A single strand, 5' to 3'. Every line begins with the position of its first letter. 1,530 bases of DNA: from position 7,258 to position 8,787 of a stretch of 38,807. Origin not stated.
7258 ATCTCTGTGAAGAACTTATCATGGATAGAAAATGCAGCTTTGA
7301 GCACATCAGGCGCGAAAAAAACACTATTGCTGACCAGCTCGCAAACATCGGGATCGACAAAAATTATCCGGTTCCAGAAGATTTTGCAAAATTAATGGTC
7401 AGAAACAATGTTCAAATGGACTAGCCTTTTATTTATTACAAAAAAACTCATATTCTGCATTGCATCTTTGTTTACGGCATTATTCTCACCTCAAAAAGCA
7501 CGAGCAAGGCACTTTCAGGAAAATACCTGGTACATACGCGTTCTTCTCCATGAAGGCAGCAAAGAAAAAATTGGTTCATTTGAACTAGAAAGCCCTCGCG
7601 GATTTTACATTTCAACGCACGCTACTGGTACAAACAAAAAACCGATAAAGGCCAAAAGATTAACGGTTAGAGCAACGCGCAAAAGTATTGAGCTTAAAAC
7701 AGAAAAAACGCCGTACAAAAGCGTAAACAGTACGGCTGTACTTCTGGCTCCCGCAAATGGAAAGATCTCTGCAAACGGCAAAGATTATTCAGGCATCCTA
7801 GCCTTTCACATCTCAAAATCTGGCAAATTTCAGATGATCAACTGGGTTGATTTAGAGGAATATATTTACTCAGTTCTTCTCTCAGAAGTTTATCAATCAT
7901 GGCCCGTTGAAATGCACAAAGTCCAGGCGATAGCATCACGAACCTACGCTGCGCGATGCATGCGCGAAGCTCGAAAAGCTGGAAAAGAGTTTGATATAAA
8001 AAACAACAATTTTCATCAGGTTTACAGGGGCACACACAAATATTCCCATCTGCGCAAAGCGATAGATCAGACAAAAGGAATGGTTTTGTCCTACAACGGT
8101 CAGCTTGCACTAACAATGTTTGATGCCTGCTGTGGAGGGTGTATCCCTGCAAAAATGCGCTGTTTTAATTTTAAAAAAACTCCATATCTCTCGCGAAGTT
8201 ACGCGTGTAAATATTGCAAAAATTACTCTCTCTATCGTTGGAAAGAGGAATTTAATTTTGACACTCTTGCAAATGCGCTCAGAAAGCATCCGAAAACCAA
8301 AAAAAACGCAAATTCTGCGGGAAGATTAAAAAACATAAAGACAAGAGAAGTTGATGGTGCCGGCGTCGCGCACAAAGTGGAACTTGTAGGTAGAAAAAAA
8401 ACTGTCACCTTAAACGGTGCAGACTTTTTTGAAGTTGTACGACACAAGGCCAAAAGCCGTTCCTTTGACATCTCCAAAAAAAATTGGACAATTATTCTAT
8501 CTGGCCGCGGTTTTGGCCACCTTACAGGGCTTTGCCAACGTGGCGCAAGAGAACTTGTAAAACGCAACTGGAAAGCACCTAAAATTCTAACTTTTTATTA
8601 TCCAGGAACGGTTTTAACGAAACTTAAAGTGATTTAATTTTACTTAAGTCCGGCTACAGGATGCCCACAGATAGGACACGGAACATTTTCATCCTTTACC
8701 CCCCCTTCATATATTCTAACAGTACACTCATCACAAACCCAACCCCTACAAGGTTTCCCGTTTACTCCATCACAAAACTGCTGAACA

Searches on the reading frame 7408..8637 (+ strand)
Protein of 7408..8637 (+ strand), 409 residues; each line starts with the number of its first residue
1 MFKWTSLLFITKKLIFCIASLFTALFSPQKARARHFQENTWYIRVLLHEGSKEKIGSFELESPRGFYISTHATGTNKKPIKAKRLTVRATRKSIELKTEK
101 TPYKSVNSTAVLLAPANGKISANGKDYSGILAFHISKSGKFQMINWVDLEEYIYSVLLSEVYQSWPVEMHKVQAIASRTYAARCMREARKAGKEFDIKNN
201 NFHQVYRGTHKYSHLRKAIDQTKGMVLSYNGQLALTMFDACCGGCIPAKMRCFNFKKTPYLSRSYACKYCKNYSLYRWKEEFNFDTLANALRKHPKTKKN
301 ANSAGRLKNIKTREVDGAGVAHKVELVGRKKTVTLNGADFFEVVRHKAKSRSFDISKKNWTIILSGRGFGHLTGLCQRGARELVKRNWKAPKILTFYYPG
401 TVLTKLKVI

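Call 3: search_protein_families(library=pfam, proteins=[window:7408-8637:+], max_evalue=1)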
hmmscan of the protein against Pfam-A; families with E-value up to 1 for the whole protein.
window:7408-8637:+ (409 aa): 1 family
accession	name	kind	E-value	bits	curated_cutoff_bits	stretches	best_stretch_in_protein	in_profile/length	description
PF08486.15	SpoIID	-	6.1e-22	78.5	23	1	138-229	2-97/97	Stage II sporulation protein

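Call 9: find_related_loci(query=window:7408-8637:+, collection=genome_contigs, flank=10000)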
Query window:7408-8637:+ (409 aa) in genome_contigs; peptide patterns used: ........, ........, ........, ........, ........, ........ (x = any residue, [..] = any of these).
143 stretches matched a pattern, but none encodes a relative of the query by tblastn (E <= 1e-3).

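Call 14: find_homologous_proteins(query=window:7408-8637:+, max_evalue=1e-10)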
Query window:7408-8637:+ (409 aa): 220 proteins with E <= 1e-10 among 4365 candidates; the best 120 are listed.
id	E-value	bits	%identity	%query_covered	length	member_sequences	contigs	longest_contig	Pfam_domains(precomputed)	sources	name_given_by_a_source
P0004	3.1e-277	937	100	100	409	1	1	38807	PF08486.16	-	-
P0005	2.1e-123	430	55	91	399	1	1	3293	PF08486.16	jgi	jgi:stage II sporulation protein D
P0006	1.9e-121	424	54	89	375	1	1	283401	PF08486.16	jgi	jgi:stage II sporulation protein D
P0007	1.3e-114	401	49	89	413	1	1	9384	PF08486.16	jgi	jgi:stage II sporulation protein D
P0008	5.8e-102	360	45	89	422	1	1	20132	PF08486.16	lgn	-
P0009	2.4e-95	338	43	90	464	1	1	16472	PF08486.16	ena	-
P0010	5.3e-94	334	41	96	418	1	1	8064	PF08486.16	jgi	jgi:SpoIID/LytB domain protein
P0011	1.7e-93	332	40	100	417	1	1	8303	PF08486.16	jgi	jgi:stage II sporulation protein D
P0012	3.5e-93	331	42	97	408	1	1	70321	PF08486.16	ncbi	ncbi:MAG: SpoIID/LytB domain-containing protein [bacterium]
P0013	9.3e-93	330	45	89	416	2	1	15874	PF08486.16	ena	-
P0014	1.4e-92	329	43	89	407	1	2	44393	PF08486.16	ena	-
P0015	2.2e-92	328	42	90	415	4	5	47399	PF08486.16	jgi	jgi:stage II sporulation protein D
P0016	7.9e-92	327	41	91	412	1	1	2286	PF08486.16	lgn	-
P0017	3.3e-91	324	40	97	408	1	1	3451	PF08486.16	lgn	-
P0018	1.9e-90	322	45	90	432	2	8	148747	PF08486.16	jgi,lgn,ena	jgi:stage II sporulation protein D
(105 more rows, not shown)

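Call 15: find_encoding_contigs(protein=P0006, flank=10000, max_places=2)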
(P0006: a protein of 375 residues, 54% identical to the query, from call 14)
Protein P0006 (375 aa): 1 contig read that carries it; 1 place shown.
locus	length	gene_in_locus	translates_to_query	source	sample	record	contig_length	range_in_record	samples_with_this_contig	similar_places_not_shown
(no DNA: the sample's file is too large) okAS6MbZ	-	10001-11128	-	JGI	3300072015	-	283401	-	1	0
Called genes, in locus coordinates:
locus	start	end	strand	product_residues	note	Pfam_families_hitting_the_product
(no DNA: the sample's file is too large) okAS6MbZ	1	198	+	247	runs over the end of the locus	-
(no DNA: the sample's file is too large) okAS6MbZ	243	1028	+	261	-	-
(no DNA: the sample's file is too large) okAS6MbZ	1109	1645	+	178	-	-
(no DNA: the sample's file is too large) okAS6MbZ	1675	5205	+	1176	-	PF02811:PHP, PF07733:DNA_pol3_alpha, PF17657:DNA_pol3_finger, PF14579:HHH_6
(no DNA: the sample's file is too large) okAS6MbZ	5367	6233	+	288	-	-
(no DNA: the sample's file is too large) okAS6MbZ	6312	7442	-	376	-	PF00009:GTP_EFTU (faint), PF13167:GTP-bdg_N, PF16360:GTP-bdg_M, PF03193:RsgA_GTPase (faint), PF01926:MMR_HSR1, PF02421:FeoB_N (weak)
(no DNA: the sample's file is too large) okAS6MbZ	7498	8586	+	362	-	PF00044:Gp_dh_N, PF02800:Gp_dh_C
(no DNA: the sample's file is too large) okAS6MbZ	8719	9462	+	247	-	-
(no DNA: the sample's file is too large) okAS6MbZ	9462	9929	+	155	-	PF00075:RNase_H, PF13456:RVT_3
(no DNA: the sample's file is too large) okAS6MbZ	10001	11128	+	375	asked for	PF08486:SpoIID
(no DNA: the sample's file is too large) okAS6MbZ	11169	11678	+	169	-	PF04307:YdjM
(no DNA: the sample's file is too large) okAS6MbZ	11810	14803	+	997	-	PF00004:AAA, PF07728:AAA_5, PF22667:Lon_lid, PF00004:AAA, PF07728:AAA_5 (weak), PF22667:Lon_lid, PF05362:Lon_C, PF13541:ChlI, +21 more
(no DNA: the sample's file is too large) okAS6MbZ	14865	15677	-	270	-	PF01026:TatD_DNase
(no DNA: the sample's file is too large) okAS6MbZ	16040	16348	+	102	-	PF18291:HU-HIG, PF00216:Bac_DNA_binding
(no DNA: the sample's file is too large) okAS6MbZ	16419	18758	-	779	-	PF02463:SMC_N (weak), PF13476:AAA_23, PF13555:AAA_29 (faint), PF13558:SbcC_Walker_B (weak)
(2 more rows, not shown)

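Call 16: find_encoding_contigs(protein=P0007, flank=10000, max_places=2)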
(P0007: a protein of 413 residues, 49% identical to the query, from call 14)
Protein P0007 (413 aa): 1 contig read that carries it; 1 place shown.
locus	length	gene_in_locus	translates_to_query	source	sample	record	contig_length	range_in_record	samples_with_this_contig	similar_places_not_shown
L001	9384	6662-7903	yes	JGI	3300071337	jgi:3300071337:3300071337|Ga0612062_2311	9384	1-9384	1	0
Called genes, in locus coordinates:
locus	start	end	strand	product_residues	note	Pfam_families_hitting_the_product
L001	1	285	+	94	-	?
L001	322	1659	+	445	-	-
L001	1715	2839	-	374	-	PF13167:GTP-bdg_N, PF16360:GTP-bdg_M, PF03193:RsgA_GTPase (faint), PF01926:MMR_HSR1, PF02421:FeoB_N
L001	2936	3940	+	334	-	PF00044:Gp_dh_N, PF02800:Gp_dh_C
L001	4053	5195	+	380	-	-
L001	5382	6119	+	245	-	PF24481:CT398_CC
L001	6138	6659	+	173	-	PF00075:RNase_H, PF13456:RVT_3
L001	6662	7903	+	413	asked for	PF08486:SpoIID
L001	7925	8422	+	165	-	PF04307:YdjM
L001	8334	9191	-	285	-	PF01026:TatD_DNase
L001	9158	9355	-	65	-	-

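Call 17: find_encoding_contigs(protein=P0008, flank=10000, max_places=2)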
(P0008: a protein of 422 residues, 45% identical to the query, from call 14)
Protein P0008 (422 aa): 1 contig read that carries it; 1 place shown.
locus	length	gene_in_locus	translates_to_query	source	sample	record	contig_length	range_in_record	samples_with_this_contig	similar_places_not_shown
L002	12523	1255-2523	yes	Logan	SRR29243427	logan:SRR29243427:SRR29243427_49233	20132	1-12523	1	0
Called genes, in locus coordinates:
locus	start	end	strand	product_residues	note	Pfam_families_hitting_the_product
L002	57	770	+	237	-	PF24481:CT398_CC (weak)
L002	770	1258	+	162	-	PF00075:RNase_H, PF13456:RVT_3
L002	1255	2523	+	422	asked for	PF08486:SpoIID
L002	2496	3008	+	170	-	PF04307:YdjM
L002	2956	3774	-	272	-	PF01026:TatD_DNase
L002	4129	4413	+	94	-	PF00216:Bac_DNA_binding, PF18291:HU-HIG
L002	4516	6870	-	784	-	PF02463:SMC_N (faint), PF13476:AAA_23, PF13555:AAA_29 (faint), PF13558:SbcC_Walker_B (weak)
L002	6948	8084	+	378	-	PF01098:FTSW_RODA_SPOVE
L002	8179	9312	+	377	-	PF13433:Peripla_BP_5, PF13458:Peripla_BP_6, PF01094:ANF_receptor (weak)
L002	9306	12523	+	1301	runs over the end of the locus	-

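Call 43: find_encoding_contigs(protein=P0005, flank=5000, max_places=2)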
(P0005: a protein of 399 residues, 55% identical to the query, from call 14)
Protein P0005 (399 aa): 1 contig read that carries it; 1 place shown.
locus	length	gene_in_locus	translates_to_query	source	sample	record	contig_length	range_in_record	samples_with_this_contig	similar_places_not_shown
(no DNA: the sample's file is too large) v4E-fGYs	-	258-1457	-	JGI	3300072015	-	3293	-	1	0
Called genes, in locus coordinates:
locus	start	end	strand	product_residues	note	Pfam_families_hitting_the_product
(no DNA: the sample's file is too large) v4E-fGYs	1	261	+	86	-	?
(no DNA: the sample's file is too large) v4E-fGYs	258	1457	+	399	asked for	PF08486:SpoIID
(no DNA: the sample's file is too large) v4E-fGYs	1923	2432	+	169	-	PF04307:YdjM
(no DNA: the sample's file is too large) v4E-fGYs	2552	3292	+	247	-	?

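Call 44: find_related_loci(query=A1, collection=genome_contigs, flank=6000)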
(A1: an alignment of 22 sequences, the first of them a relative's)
Query A1 (409 aa) in genome_contigs; peptide patterns used: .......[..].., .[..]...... (x = any residue, [..] = any of these).
600 stretches matched a pattern (row limit reached: there are more); 581 encode a relative of the query (tblastn E <= 1e-3); the best 80 are kept; 80 distinct loci.
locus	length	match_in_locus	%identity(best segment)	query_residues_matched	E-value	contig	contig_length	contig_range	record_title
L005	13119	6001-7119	42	43-409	8e-92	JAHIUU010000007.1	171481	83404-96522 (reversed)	MAG: Candidatus Dependentiae bacterium isolate MM_PC_MetaG.mb.36 MM_PC_MetaG.mb.36_k141_853681, whole genome shotgun seq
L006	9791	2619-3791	40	30-403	6e-85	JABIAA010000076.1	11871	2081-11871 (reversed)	MAG: bacterium isolate SI047_bin97 k141_867576, whole genome shotgun sequence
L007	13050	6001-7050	39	43-406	1e-78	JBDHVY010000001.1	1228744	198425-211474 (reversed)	MAG: Candidatus Dependentiae bacterium isolate AS-MICRO-OLR.1 NODE_2_length_1228744_cov_9.698095, whole genome shotgun s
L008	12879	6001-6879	39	106-406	2e-65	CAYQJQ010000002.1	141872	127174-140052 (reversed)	MAG TPA_asm: uncultured Pseudomonadota bacterium isolate SRP242652_co2_67 genome assembly, contig: NODE_122_length_14187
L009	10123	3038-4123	35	43-405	3e-64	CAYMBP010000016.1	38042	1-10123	MAG TPA_asm: uncultured Pseudomonadota bacterium isolate SRP342821_co1_8 genome assembly, contig: NODE_725_length_38042_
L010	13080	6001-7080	33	36-406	7e-64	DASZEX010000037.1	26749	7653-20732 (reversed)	MAG TPA_asm: Candidatus Babeliales bacterium isolate SMAG_U6505 k141_5167649, whole genome shotgun sequence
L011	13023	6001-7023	34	58-408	3e-61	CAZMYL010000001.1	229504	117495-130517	MAG TPA_asm: uncultured Pseudomonadota bacterium isolate SRP342105_co1_14 genome assembly, contig: NODE_47_length_229504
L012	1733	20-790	37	143-406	6e-57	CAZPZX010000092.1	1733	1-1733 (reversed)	MAG TPA_asm: uncultured Pseudomonadota bacterium isolate SRP199154_co2_38 genome assembly, contig: NODE_55573_length_173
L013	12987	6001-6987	34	77-406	1e-51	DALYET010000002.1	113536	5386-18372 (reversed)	MAG TPA_asm: Candidatus Chromulinivoraceae bacterium isolate CTOTU14261 NODE_20_length_113536_cov_4.732616, whole genome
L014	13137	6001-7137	31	43-409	8e-48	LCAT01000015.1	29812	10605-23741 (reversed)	MAG: candidate division TM6 bacterium GW2011_GWE2_41_16 UU47_C0015, whole genome shotgun sequence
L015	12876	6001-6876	30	109-406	2e-37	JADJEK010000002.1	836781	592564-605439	MAG: Planctomycetota bacterium isolate Aved_18-Q3-R54-62_MAXAC.457 tig00003265-10-8357350, whole genome shotgun sequence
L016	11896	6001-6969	34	72-406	2e-37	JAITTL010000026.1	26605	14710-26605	MAG: Endomicrobium sp. isolate Rs511_bin67 k119_2856316, whole genome shotgun sequence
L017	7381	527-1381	31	127-406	2e-35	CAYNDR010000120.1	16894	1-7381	MAG TPA_asm: uncultured Planctomycetales bacterium isolate binchicken_co232_9 genome assembly, contig: NODE_6650_length_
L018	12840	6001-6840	31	120-408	7e-35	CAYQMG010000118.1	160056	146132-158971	MAG TPA_asm: uncultured Gammaproteobacteria bacterium isolate binchicken_co219_296 genome assembly, contig: k141_295836,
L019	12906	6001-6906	30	114-406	6e-34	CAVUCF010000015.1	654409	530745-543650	MAG: uncultured Ignavibacteriaceae bacterium isolate MFD02979.bin.1.207 genome assembly, contig: contig_24762, whole gen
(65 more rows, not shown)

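Call 52: search_protein_families(library=pfam, proteins=[L008:6945-7451:+, L008:7567-8181:-, L008:8214-8834:-, L008:8985-9590:-, L008:9798-10217:-, L008:10354-10962:-, L008:11173-11805:-, L007:7081-8922:+, L007:9133-10401:+, L010:7516-8367:+], max_evalue=0.01)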
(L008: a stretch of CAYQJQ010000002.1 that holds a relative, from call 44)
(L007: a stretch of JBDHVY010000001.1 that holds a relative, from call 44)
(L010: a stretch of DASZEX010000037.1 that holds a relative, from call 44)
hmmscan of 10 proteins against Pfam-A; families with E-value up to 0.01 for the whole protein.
L008:6945-7451:+ (168 aa): 0 families

L008:7567-8181:- (204 aa): 1 family
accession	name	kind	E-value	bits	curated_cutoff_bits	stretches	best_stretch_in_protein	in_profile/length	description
PF21714.3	KaiA_N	-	0.0082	16.7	27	0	64-97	39-72/125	Circadian clock protein KaiA, N-terminal domain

L008:8214-8834:- (206 aa): 0 families

L008:8985-9590:- (201 aa): 0 families

L008:9798-10217:- (139 aa): 1 family
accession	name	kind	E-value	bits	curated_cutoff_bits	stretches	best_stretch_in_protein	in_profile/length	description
PF00254.34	FKBP_C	-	1.7e-39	134.4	21.1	1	47-136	4-94/94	FKBP-type peptidyl-prolyl cis-trans isomerase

L008:10354-10962:- (202 aa): 0 families

L008:11173-11805:- (210 aa): 0 families

L007:7081-8922:+ (613 aa): 7 families
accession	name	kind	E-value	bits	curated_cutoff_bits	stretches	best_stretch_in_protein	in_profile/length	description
PF00664.28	ABC_membrane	-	1.3e-41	143.5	28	1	47-327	2-273/274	ABC transporter transmembrane region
PF00005.33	ABC_tran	-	4.5e-34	118.4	25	1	390-538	2-137/137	ABC transporter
PF02463.25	SMC_N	-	1.3e-06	28.4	40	1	509-580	136-211/220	RecF/RecN/SMC N terminal domain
PF13401.12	AAA_22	-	0.0043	17.8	27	0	404-441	10-33/130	AAA domain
PF03205.20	MobB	-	0.0054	17.1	26.6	0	402-422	2-22/133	Molybdopterin guanine dinucleotide synthesis protein B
PF01935.23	DUF87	-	0.0084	16.7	23.2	0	402-421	26-45/220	Helicase HerA, central domain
PF09818.15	ABC_ATPase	-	0.0099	15.4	23.2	0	485-540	134-188/283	P-loop domain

L007:9133-10401:+ (422 aa): 0 families

L010:7516-8367:+ (283 aa): 0 families
